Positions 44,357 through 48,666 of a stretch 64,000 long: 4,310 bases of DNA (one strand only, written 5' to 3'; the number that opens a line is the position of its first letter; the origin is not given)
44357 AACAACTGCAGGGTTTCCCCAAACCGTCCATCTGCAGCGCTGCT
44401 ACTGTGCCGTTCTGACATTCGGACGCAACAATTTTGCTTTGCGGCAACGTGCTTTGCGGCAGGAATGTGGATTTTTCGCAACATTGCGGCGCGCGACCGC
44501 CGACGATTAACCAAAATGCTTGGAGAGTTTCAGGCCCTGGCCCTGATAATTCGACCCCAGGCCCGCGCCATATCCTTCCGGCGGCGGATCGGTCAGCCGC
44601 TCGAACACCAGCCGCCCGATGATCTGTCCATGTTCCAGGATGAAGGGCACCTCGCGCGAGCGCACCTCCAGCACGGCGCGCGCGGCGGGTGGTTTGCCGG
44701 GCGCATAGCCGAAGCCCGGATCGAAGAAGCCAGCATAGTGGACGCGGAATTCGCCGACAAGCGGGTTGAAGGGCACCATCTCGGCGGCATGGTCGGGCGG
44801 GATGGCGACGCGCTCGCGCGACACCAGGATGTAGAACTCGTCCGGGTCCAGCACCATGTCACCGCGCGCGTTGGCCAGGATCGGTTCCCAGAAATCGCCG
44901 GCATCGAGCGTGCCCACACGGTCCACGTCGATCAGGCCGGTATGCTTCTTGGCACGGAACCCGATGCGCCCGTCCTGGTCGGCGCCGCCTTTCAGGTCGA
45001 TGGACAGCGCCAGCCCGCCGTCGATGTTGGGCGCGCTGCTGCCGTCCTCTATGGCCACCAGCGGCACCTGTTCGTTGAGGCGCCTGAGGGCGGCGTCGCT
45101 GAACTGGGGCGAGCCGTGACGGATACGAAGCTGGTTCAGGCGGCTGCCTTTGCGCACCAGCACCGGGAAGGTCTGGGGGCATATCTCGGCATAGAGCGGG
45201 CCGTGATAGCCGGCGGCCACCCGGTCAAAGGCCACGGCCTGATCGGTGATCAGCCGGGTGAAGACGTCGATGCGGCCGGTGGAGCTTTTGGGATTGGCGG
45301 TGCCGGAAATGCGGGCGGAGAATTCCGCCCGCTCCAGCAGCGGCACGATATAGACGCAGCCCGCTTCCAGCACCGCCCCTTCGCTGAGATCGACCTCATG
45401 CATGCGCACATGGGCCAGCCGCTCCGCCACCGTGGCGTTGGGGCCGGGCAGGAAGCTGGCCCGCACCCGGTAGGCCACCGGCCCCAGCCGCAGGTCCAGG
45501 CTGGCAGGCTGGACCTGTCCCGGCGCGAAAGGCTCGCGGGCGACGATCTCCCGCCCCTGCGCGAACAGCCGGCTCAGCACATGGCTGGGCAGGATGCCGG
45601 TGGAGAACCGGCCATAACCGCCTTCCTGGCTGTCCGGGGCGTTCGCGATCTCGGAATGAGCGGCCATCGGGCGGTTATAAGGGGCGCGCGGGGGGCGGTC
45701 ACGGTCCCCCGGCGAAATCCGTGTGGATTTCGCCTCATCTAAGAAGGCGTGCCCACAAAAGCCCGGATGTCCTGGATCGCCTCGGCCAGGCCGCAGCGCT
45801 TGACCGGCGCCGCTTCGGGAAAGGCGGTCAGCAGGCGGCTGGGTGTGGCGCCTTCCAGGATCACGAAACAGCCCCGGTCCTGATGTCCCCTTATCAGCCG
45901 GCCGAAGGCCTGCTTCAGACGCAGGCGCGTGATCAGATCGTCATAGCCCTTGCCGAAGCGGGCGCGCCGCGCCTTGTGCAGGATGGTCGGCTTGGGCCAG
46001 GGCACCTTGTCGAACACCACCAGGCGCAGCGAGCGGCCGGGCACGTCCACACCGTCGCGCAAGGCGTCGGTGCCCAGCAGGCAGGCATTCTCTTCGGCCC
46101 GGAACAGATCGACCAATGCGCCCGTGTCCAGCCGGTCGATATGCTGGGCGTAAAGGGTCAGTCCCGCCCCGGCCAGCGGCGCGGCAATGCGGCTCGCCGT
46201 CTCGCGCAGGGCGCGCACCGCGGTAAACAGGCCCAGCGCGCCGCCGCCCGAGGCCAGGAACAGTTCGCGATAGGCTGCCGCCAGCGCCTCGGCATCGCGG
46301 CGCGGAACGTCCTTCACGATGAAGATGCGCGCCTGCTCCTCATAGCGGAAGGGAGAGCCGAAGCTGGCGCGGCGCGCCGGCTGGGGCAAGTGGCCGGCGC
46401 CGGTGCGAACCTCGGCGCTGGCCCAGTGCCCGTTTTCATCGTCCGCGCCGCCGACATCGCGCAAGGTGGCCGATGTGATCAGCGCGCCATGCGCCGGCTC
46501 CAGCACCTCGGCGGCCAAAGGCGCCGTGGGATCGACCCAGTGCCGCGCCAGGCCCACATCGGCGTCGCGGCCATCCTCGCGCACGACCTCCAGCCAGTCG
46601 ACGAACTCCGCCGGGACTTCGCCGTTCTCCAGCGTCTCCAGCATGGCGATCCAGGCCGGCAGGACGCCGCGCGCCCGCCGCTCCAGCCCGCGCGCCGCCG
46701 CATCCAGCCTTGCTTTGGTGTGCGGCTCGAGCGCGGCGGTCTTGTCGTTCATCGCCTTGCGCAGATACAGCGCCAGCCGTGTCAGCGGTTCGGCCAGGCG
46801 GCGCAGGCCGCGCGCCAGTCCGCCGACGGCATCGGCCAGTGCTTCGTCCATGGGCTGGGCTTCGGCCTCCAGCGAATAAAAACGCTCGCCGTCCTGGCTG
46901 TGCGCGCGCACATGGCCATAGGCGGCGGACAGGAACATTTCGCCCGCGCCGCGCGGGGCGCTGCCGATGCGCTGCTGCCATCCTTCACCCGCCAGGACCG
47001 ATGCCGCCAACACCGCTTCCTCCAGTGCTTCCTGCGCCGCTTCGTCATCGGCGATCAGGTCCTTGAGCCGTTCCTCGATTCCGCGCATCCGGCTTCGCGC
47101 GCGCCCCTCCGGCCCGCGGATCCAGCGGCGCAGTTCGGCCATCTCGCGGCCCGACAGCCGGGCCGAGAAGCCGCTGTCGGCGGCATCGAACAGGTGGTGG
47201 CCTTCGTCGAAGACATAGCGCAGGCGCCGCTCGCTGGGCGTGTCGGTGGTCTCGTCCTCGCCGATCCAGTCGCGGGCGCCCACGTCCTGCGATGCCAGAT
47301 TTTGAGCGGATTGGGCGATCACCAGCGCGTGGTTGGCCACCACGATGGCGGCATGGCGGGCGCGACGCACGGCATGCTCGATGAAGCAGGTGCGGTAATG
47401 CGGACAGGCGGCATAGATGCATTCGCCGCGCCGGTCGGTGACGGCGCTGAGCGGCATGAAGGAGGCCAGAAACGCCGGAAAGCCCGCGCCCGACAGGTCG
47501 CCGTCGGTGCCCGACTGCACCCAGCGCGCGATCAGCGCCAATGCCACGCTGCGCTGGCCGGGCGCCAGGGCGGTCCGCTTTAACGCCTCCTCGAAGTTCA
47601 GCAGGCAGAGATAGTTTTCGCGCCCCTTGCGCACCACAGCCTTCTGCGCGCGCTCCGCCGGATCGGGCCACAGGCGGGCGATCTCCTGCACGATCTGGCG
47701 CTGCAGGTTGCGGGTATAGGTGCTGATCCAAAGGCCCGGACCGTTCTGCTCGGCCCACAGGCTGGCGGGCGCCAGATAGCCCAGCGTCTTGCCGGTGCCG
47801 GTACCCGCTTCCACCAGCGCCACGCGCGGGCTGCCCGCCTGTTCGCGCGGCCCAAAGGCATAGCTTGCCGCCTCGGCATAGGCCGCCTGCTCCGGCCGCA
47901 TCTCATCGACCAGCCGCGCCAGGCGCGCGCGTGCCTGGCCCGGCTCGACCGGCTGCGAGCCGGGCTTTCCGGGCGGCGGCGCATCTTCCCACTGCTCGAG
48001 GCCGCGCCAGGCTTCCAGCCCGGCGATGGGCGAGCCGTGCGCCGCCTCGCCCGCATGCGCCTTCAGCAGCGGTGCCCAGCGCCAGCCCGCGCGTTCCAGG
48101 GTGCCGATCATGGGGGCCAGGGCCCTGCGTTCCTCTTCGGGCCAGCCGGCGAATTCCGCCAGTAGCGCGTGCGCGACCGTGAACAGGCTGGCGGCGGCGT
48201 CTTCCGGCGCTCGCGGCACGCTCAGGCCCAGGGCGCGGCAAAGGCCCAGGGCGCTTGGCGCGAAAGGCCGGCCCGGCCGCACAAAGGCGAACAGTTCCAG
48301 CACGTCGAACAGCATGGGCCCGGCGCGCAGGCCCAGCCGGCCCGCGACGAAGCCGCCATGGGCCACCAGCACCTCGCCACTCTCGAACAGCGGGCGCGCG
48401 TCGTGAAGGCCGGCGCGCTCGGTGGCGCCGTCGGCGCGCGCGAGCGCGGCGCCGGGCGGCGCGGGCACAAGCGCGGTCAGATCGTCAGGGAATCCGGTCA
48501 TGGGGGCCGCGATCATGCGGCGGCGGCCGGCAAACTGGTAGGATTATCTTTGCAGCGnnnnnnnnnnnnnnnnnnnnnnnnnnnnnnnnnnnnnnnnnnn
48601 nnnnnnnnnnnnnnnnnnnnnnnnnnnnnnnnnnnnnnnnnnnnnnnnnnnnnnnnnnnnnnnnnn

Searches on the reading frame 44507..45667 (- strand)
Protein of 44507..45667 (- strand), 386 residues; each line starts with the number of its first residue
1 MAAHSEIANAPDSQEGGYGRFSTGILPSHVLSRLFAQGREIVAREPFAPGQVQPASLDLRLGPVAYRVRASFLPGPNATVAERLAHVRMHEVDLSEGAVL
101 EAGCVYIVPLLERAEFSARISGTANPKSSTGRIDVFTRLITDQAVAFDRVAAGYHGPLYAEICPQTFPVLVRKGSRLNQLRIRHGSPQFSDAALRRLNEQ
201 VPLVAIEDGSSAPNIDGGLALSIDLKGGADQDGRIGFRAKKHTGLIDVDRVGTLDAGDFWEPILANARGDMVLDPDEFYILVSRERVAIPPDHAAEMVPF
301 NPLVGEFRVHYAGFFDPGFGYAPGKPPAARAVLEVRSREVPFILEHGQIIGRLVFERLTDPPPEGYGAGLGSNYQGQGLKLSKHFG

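Call 6: search_protein_families(library=pfam, proteins=[window:44507-45667:-])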
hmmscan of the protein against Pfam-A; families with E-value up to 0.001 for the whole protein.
window:44507-45667:- (386 aa): 3 families
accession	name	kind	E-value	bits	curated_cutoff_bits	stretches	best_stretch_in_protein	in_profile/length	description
PF22569.1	DCD_C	-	6.5e-83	277.2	22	1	190-385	1-192/192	2'-deoxycytidine 5'-triphosphate deaminase (DCD), C-terminal domain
PF06559.16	DCD_N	-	1.1e-73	246.9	21.4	1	23-185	2-163/164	2'-deoxycytidine 5'-triphosphate deaminase (DCD) N-terminal domain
PF22769.1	DCD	-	7.9e-71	237.5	27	2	25-183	1-151/153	dCTP deaminase-like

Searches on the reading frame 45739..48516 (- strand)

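Call 7: search_protein_families(library=pfam, proteins=[window:45739-48516:-])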
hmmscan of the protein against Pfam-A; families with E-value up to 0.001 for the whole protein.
window:45739-48516:- (925 aa): 2 families
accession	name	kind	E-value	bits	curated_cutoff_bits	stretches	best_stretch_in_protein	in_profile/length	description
PF13307.12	Helicase_C_2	-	3e-18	66.9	25.3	1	752-888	4-151/170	Helicase C-terminal domain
PF00270.35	DEAD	-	0.0001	22.5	26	1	231-283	15-69/167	DEAD/DEAH box helicase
